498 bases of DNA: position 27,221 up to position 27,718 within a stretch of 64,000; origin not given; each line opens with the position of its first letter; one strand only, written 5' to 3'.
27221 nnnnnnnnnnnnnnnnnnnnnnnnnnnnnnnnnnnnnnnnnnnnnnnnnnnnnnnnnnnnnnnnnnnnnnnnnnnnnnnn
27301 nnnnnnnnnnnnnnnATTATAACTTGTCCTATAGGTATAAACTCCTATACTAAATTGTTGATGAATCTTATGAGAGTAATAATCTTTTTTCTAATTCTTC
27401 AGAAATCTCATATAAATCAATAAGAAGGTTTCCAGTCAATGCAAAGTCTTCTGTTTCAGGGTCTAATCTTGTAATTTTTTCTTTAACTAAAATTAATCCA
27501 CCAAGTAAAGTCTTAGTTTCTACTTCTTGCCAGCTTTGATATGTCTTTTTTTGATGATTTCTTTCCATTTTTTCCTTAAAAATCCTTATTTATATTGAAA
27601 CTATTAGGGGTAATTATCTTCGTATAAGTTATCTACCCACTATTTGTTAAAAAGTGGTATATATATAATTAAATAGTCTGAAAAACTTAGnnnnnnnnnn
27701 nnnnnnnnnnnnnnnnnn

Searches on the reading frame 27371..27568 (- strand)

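Call 3: search_protein_families(library=pfam, proteins=[window:27371-27568:-], max_evalue=1)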
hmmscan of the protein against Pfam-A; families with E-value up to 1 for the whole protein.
window:27371-27568:- (66 aa): 0 families

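Call 4: search_protein_families(library=ncbifam, proteins=[window:27371-27568:-], max_evalue=1)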
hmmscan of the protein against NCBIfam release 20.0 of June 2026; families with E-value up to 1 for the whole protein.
window:27371-27568:- (66 aa): 1 family
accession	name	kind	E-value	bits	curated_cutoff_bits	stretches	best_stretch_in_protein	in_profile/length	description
NF002011.0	PRK00816.1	equivalog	0.27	10.3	415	1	11-34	218-241/352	electron transport complex subunit RsxD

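Call 38: search_protein_families(library=pfam, proteins=[window:27371-27568:-], max_evalue=0.01)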
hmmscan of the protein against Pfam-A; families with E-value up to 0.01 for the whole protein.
window:27371-27568:- (66 aa): 0 families

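Call 67: search_protein_families(library=padloc, proteins=[window:27371-27568:-], max_evalue=0.1)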
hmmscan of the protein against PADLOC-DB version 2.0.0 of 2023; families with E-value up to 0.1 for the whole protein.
window:27371-27568:- (66 aa): 0 families

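Call 68: search_protein_families(library=phrogs, proteins=[window:27371-27568:-], max_evalue=0.1)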
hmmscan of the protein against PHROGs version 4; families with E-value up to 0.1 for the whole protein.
window:27371-27568:- (66 aa): 0 families
